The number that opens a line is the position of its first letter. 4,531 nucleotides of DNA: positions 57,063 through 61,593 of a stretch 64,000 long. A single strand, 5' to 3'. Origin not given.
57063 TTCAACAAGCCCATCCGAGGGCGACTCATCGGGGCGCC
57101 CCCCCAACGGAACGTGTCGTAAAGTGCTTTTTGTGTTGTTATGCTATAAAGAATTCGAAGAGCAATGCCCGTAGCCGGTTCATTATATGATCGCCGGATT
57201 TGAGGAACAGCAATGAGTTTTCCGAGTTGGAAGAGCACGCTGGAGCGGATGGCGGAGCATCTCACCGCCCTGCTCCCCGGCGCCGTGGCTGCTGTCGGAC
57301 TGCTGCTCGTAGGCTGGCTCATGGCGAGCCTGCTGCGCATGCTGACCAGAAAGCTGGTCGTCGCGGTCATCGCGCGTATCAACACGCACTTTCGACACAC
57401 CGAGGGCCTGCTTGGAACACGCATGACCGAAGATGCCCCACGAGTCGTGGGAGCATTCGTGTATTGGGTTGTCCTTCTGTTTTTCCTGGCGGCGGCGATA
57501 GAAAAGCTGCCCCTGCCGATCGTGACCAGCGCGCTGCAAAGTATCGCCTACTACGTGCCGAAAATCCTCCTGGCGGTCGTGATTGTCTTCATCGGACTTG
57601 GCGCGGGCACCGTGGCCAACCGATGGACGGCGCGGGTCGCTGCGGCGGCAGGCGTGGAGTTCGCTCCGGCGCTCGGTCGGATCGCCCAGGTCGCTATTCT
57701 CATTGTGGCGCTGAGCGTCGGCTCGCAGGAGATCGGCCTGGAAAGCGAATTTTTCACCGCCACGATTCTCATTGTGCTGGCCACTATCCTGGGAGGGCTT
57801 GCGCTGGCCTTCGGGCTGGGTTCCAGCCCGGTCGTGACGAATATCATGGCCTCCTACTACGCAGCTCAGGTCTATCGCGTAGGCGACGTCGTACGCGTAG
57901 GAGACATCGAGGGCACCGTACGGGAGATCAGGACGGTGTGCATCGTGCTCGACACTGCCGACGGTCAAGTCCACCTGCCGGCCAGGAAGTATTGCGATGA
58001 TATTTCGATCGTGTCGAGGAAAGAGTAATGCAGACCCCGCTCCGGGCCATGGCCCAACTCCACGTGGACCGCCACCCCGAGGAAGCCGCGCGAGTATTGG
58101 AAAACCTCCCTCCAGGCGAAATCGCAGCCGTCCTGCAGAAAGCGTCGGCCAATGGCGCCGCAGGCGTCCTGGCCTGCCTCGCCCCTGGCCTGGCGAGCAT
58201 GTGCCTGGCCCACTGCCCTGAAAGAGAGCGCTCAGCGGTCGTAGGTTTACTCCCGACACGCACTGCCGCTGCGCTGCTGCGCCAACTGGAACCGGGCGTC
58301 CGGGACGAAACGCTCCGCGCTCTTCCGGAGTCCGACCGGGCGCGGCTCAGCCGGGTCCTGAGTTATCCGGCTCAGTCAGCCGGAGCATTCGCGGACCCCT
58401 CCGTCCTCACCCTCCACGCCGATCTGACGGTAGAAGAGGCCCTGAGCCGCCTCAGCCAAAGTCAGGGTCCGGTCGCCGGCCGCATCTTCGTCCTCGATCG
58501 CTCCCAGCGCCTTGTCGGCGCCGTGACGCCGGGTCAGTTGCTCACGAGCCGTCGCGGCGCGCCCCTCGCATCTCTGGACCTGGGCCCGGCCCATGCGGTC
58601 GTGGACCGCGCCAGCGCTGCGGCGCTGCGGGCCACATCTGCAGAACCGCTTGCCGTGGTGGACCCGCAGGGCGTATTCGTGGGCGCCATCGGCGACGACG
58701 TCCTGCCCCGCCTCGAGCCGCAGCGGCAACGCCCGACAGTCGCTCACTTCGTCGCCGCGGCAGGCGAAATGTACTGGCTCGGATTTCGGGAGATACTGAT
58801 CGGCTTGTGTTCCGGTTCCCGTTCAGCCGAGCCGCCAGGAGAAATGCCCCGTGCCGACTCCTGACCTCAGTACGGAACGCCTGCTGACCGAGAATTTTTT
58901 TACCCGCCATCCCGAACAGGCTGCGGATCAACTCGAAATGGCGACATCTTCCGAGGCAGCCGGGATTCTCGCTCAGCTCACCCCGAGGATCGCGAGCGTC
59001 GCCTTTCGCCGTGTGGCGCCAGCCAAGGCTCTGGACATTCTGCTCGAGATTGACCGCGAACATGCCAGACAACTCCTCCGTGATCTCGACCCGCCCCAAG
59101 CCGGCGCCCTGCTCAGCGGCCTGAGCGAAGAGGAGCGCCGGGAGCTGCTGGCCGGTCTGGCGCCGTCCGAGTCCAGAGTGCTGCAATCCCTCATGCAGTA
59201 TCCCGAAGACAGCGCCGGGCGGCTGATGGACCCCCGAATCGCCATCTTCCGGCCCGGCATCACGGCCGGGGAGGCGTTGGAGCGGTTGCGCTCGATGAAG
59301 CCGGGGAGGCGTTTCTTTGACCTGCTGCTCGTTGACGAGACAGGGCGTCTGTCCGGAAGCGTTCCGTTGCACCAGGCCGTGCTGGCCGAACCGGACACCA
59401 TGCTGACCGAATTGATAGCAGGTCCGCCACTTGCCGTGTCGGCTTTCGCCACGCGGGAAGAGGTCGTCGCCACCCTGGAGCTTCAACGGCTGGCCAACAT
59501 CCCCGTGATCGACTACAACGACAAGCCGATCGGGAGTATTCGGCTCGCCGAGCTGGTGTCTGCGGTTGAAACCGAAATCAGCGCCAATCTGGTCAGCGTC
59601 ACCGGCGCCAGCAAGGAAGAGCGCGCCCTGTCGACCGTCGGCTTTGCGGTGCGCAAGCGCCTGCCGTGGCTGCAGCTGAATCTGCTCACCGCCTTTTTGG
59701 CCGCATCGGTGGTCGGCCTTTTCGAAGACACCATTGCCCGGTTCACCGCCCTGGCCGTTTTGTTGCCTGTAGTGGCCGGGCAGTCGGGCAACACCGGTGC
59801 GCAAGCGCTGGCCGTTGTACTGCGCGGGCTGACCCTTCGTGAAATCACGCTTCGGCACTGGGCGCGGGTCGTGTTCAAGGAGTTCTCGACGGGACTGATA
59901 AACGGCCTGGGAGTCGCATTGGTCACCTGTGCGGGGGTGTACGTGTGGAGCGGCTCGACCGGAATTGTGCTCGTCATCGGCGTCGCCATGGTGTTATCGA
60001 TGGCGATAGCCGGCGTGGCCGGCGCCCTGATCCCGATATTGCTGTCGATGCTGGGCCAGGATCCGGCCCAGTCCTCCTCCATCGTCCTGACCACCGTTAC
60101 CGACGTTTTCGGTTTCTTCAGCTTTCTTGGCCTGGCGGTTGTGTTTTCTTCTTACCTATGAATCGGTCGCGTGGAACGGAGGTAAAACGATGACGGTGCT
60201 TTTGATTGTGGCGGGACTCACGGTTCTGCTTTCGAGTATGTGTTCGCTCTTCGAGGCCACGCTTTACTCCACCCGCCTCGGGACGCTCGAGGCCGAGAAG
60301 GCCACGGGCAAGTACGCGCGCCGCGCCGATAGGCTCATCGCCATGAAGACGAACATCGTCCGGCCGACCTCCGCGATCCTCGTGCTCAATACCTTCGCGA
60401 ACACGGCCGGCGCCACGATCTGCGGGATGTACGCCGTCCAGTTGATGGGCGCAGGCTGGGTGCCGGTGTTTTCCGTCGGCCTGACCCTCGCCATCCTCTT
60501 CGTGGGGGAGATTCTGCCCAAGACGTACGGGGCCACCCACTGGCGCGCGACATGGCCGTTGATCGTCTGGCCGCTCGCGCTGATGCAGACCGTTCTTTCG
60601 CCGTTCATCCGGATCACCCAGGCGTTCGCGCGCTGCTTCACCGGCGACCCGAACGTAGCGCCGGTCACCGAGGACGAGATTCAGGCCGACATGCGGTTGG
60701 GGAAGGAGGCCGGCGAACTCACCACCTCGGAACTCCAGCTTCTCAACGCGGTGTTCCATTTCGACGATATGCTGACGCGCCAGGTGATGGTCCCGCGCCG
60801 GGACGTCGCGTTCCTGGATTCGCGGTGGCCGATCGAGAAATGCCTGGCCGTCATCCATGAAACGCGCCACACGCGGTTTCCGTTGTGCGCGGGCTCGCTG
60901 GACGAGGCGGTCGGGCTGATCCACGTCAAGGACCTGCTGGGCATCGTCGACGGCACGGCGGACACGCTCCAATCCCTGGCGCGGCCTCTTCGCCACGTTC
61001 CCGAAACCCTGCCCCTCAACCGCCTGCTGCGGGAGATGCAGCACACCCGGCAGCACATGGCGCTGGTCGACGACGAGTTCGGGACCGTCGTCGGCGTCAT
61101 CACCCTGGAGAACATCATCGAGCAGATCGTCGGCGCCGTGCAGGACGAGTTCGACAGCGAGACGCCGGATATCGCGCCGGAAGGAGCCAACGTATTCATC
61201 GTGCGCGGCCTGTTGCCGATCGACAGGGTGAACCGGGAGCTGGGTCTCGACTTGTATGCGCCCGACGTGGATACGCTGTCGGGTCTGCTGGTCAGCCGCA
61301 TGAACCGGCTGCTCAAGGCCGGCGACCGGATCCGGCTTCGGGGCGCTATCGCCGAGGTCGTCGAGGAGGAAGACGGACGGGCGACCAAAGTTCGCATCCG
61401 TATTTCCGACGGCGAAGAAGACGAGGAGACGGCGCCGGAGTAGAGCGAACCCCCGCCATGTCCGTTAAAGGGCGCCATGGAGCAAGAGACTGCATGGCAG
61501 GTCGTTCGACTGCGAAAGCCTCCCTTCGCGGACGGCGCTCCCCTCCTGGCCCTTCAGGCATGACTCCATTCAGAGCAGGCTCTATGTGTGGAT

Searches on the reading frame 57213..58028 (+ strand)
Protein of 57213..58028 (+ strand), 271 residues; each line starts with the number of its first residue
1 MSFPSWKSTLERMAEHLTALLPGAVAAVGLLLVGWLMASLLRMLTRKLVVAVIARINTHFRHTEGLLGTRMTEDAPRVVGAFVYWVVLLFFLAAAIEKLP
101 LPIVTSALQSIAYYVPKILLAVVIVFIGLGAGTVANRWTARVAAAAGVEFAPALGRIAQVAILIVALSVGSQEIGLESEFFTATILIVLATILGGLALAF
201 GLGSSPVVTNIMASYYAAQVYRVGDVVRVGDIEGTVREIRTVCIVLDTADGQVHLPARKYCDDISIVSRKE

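Call 51: search_protein_families(library=pfam, proteins=[window:57213-58028:+], max_evalue=0.00001)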
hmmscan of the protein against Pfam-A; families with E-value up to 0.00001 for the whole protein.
window:57213-58028:+ (271 aa): 2 families
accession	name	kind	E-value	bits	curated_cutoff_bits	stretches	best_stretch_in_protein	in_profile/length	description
PF05552.17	MS_channel_1st_1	-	1.1e-10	41.6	22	1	104-148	3-47/50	Mechanosensitive ion channel, conserved TM helix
PF00924.24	MS_channel_2nd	-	5.4e-07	30.1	20.2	1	218-254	15-51/68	Mechanosensitive ion channel, beta-domain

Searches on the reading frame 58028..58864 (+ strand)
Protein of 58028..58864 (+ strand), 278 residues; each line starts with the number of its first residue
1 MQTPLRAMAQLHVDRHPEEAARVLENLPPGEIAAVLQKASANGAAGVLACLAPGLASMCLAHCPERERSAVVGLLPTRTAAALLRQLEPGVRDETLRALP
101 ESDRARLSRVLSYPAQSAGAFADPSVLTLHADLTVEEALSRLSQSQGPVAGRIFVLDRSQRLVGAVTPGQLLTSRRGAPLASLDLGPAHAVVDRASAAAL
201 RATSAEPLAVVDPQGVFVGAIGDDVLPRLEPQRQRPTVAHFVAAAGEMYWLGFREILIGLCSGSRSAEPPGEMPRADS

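Call 51: search_protein_families(library=pfam, proteins=[window:58028-58864:+], max_evalue=0.00001)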
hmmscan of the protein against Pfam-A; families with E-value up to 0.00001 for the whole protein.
window:58028-58864:+ (278 aa): 3 families
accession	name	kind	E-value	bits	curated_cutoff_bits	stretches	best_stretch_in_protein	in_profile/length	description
PF03448.22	MgtE_N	-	5.7e-13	49.7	25.9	1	16-114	2-100/102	MgtE intracellular N domain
PF14841.11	FliG_M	-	8.8e-07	29.5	25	0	30-72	2-44/76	FliG middle domain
PF00571.33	CBS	-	5.6e-06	27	24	0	121-173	4-53/57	CBS domain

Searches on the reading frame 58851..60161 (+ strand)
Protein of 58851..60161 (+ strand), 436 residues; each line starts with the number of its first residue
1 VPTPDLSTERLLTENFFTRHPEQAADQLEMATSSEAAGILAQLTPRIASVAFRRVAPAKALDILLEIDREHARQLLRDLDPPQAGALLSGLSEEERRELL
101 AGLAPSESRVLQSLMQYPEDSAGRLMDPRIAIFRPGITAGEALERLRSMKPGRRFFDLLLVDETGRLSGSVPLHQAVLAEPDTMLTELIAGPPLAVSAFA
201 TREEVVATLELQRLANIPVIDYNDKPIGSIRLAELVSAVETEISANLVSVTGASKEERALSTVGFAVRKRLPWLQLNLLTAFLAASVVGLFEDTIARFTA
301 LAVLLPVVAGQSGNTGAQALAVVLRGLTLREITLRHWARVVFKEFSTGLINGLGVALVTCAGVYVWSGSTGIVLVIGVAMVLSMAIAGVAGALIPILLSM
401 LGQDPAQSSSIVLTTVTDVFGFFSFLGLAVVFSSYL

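Call 51: search_protein_families(library=pfam, proteins=[window:58851-60161:+], max_evalue=0.00001)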
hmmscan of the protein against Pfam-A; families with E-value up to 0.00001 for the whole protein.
window:58851-60161:+ (436 aa): 3 families
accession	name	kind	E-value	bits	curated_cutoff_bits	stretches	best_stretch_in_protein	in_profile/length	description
PF01769.21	MgtE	-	2.1e-30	106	27.6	1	305-428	1-125/125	Divalent cation transporter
PF03448.22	MgtE_N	-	2.3e-14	54.2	25.9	1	20-120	2-102/102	MgtE intracellular N domain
PF00571.33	CBS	-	9.1e-08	32.8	24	0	191-239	7-55/57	CBS domain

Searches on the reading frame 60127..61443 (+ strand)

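Call 51: search_protein_families(library=pfam, proteins=[window:60127-61443:+], max_evalue=0.00001)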
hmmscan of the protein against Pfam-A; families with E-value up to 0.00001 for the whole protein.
window:60127-61443:+ (438 aa): 3 families
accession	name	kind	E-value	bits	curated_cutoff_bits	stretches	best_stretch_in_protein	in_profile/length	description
PF01595.25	CNNM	-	3.5e-26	92.4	28.4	1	31-202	5-181/181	Cyclin M transmembrane N-terminal domain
PF03471.22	CorC_HlyC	-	1.4e-14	54.2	27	1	354-426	5-79/81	Transporter associated domain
PF00571.33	CBS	-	8.9e-13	48.8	24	1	286-335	7-56/57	CBS domain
